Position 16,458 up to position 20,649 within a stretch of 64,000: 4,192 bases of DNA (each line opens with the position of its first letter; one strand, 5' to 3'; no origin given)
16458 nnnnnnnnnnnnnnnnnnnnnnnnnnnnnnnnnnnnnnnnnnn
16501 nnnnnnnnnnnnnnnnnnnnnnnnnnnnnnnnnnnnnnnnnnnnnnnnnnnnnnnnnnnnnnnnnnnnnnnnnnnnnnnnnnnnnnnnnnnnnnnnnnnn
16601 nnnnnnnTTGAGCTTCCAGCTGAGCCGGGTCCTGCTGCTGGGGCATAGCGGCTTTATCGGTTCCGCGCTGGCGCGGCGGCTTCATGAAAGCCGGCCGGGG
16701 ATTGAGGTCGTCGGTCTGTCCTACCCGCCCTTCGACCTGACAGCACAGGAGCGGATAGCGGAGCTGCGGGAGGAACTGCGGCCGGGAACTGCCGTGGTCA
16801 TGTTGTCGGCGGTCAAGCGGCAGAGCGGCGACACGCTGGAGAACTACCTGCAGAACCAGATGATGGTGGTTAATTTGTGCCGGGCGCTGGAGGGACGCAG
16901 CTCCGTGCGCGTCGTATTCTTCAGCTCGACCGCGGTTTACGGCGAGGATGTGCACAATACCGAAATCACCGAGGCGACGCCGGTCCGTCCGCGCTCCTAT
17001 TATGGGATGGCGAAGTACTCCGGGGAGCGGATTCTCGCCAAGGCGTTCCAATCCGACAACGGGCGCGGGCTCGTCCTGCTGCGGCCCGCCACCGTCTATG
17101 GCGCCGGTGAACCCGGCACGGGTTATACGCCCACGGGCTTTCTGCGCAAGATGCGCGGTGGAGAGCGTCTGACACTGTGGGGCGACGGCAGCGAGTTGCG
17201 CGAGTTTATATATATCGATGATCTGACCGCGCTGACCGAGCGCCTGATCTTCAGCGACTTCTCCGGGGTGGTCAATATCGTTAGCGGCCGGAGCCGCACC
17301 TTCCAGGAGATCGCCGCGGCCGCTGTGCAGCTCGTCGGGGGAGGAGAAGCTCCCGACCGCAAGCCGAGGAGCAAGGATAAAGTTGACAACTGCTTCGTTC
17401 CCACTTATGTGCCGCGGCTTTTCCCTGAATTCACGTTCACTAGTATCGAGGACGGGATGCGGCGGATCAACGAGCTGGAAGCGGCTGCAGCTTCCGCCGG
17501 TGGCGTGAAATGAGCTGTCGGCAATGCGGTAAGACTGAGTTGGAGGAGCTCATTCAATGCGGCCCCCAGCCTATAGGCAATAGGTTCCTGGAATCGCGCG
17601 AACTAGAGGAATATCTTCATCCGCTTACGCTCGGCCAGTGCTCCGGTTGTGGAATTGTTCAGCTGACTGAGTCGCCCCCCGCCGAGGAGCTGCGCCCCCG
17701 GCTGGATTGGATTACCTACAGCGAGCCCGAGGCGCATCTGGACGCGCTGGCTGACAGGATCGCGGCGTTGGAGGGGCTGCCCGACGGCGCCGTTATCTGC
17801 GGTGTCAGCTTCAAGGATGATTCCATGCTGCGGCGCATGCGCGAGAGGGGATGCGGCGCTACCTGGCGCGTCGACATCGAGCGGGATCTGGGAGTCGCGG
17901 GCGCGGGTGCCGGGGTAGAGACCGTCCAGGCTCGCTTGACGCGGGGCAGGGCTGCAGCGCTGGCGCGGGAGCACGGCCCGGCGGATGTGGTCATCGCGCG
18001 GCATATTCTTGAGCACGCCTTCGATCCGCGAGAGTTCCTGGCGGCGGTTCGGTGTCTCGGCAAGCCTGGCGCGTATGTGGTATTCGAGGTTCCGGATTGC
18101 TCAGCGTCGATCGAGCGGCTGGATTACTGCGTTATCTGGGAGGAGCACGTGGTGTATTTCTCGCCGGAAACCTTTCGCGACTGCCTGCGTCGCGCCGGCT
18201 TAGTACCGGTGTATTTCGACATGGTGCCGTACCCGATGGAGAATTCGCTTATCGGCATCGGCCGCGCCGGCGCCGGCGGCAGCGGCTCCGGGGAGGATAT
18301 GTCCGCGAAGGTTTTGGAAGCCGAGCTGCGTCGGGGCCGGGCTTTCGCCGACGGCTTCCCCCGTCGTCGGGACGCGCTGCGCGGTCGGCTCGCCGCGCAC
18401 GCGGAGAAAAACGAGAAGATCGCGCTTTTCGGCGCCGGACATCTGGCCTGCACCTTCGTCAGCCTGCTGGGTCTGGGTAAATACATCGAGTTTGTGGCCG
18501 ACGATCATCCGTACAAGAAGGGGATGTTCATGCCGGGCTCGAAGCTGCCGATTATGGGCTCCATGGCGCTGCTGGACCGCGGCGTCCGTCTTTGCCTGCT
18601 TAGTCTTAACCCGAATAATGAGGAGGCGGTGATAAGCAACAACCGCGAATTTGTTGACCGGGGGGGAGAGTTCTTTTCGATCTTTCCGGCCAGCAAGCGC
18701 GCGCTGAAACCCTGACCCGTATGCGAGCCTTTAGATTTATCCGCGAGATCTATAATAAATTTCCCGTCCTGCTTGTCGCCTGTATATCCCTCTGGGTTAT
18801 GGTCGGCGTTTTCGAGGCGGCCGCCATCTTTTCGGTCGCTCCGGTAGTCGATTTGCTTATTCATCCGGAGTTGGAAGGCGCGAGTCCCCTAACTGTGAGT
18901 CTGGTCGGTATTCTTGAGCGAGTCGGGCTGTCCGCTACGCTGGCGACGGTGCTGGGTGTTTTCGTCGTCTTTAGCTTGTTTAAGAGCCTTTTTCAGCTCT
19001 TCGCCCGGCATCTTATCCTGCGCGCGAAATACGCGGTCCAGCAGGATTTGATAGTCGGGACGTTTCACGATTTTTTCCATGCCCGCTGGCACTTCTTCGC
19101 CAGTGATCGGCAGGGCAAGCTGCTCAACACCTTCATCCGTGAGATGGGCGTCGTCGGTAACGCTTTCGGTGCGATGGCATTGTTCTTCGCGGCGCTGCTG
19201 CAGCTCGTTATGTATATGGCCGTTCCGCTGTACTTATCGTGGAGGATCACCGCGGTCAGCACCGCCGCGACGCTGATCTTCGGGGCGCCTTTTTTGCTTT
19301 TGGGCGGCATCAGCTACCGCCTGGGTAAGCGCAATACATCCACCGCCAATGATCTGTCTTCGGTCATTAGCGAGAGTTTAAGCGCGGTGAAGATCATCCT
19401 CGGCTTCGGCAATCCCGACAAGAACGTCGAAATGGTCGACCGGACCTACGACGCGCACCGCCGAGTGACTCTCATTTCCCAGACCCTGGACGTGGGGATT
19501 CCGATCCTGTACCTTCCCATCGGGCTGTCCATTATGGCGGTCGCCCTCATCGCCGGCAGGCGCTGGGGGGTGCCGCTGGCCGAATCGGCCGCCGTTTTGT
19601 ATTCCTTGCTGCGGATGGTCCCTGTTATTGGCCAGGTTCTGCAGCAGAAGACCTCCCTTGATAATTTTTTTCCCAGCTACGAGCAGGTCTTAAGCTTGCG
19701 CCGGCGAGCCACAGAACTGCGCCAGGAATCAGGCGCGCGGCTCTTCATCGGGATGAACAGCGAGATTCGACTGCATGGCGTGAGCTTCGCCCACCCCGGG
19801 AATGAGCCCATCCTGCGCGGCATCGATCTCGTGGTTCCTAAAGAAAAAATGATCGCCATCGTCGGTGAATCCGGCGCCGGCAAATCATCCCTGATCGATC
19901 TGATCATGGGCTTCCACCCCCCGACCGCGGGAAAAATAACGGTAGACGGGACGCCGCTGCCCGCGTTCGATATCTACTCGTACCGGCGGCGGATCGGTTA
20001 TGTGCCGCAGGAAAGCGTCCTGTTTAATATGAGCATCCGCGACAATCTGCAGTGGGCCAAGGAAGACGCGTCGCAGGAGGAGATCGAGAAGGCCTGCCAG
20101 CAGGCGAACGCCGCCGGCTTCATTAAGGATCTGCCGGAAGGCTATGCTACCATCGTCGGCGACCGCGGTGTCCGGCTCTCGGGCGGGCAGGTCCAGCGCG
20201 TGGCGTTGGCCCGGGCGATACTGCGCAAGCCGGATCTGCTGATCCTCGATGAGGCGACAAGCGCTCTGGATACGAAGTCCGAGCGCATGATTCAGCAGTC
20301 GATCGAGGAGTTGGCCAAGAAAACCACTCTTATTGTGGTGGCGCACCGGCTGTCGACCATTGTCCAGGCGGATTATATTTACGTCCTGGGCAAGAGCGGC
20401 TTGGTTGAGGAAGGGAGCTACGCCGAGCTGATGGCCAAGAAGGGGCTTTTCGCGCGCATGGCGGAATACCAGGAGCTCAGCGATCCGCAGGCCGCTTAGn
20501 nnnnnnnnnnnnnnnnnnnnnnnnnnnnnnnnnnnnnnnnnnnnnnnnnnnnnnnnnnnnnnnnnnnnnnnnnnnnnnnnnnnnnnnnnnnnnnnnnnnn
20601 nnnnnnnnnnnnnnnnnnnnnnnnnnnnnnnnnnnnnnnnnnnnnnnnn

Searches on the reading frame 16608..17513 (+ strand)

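Call 8: search_protein_families(library=ncbifam, proteins=[window:16608-17513:+], max_evalue=0.00001)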
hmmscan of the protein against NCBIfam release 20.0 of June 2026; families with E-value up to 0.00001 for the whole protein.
window:16608-17513:+ (301 aa): 13 families
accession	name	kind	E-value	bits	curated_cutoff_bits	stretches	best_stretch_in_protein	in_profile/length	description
TIGR02197.1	heptose_epim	equivalog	1.1e-17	64.1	274.6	1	77-281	88-288/316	ADP-glyceromanno-heptose 6-epimerase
NF047922.1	GDPFucSynFcl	equivalog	1.7e-17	63.8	500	1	6-244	3-254/308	GDP-L-fucose synthase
TIGR01179.1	galE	equivalog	1.9e-15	56.6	262.3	1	62-170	73-183/332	UDP-glucose 4-epimerase GalE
TIGR01181.1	dTDP_gluc_dehyt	equivalog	3.6e-15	55.9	365.1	1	43-244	58-262/321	dTDP-glucose 4,6-dehydratase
TIGR01214.1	rmlD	equivalog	5.8e-11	42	224.05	1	7-229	1-212/285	dTDP-4-dehydrorhamnose reductase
NF043036.1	ErythonDh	equivalog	2.6e-09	36.8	325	1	81-145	101-162/321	D-erythronate dehydrogenase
TIGR04180.1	EDH_00030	hypoth_equivalog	3.5e-09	36.1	475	1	85-236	99-249/297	NAD-dependent 4,6-dehydratase LegB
NF042423.1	oxyalk_red_Shew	equivalog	2.6e-08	33.3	580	1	3-205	6-212/331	2-alkyl-3-oxoalkanoate reductase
NF008360.0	PRK11150.1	equivalog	3e-08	33.3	452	1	99-243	108-254/310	ADP-glyceromanno-heptose 6-epimerase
NF007582.0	PRK10217.1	equivalog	7.3e-08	31.9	698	0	96-210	123-237/355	dTDP-glucose 4,6-dehydratase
TIGR03466.1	HpnA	hypoth_equivalog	3.3e-07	29.5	367.65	1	7-177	2-182/327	hopanoid-associated sugar epimerase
TIGR01777.1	yfcH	hypoth_equivalog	4.9e-07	29.6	207.35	1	8-238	1-236/292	TIGR01777 family oxidoreductase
NF007956.0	PRK10675.1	subfamily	6e-06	25.6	394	0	66-170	83-187/338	UDP-glucose 4-epimerase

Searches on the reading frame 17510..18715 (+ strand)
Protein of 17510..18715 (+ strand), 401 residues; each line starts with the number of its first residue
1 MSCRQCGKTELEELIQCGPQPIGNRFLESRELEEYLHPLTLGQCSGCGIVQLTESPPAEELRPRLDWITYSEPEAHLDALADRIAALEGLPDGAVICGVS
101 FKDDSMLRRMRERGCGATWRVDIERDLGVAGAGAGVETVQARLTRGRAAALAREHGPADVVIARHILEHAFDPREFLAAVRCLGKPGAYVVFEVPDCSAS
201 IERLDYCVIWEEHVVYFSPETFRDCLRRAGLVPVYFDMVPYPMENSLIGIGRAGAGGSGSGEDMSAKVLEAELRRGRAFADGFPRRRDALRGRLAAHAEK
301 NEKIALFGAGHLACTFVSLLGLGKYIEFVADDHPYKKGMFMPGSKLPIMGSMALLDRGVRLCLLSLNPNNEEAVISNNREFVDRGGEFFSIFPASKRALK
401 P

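Call 8: search_protein_families(library=ncbifam, proteins=[window:17510-18715:+], max_evalue=0.00001)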
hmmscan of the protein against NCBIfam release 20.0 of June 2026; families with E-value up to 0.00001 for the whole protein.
window:17510-18715:+ (401 aa): 0 families

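Call 67: search_protein_families(library=pfam, proteins=[window:17510-18715:+], max_evalue=0.0001)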
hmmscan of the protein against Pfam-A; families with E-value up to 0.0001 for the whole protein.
window:17510-18715:+ (401 aa): 3 families
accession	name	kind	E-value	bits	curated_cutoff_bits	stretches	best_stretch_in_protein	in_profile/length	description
PF08484.17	Methyltransf_14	-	1.3e-15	58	23.5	1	277-393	44-160/160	C-methyltransferase C-terminal domain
PF08421.16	Methyltransf_13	-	1.2e-13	51.4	31.3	1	3-61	1-61/62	Putative zinc binding domain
PF13489.12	Methyltransf_23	-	2.6e-13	50.5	27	1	82-232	11-160/164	Methyltransferase domain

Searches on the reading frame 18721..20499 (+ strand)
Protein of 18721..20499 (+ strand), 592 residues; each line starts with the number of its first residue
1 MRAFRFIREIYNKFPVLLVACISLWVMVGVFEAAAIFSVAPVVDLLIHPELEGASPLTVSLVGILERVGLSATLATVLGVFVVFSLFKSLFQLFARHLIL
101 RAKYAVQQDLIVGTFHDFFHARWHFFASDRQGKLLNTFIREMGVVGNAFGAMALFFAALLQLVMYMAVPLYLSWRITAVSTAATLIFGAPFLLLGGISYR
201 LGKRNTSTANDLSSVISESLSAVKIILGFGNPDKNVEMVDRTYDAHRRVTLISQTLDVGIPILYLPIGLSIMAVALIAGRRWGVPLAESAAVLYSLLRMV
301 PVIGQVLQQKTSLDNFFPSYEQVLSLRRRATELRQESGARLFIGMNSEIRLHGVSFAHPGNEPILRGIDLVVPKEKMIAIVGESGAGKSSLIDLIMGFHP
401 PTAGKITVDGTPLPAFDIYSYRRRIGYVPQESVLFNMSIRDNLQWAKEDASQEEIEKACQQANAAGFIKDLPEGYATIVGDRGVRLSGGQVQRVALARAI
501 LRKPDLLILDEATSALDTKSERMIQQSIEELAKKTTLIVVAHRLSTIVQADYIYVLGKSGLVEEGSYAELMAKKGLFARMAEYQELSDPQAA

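Call 8: search_protein_families(library=ncbifam, proteins=[window:18721-20499:+], max_evalue=0.00001)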
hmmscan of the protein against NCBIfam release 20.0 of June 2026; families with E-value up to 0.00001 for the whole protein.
window:18721-20499:+ (592 aa): 187 families (the best 25 are shown)
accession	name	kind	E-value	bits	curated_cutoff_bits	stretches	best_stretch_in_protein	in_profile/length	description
NF045513.1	HepA_fam_ABC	equivalog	1.9e-114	383.3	725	1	6-580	24-605/610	heterocyst formation ABC transporter subunit HepA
TIGR02203.1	MsbA_lipidA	equivalog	4.6e-92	309.3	602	1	53-583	47-568/572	lipid A export permease/ATP-binding protein MsbA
TIGR02204.1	MsbA_rel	hypoth_equivalog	3.3e-89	300.1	780.4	1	77-584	60-575/576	ABC transporter, permease/ATP-binding protein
NF010178.0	PRK13657.1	equivalog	1.8e-82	277.7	733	1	296-587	289-573/588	glucan ABC transporter ATP-binding protein/ permease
TIGR03797.1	NHLM_micro_ABC2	equivalog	6.6e-78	262.9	709.4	1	72-584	173-685/686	NHLP bacteriocin export ABC transporter permease/ATPase subunit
TIGR00958.1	3a01208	subfamily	7.9e-77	259.1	874.6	1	74-580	200-710/711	antigen peptide transporter 2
TIGR01846.1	type_I_sec_HlyB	subfamily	2.6e-74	250.8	725.55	1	73-584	177-692/694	type I secretion system permease/ATPase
NF050066.1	LPSTprtrPglK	equivalog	7.8e-74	249.1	1000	1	19-558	18-557/558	BC-type lipopolysaccharide transporter PglK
TIGR02857.1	CydD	equivalog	8.3e-74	249.4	435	1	334-556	307-529/529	thiol reductant ABC exporter subunit CydD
NF008381.0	PRK11176.1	equivalog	2e-71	241.1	867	1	115-584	105-579/582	lipid A ABC transporter ATP-binding protein/permease MsbA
NF052233.1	CphA_assoc_ABC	equivalog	6.4e-69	233.1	880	1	345-585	505-744/766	cyanophycin metabolism-associated ABC transporter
NF008379.0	PRK11174.1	equivalog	3.2e-64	217.6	684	1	344-584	345-584/588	heme ABC transporter permease/ATP-binding protein CydD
TIGR03796.1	NHLM_micro_ABC1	equivalog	3e-63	214.2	853.3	1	74-580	193-708/710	NHLP family bacteriocin export ABC transporter peptidase/permease/ATPase subunit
TIGR01193.1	bacteriocin_ABC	subfamily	3.2e-62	211.1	523.85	1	76-581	197-706/708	peptide cleavage/export ABC transporter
NF008056.1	PRK10790.1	equivalog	6.3e-62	209.9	746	1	68-587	57-578/584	SmdB family multidrug efflux ABC transporter permease/ATP-binding protein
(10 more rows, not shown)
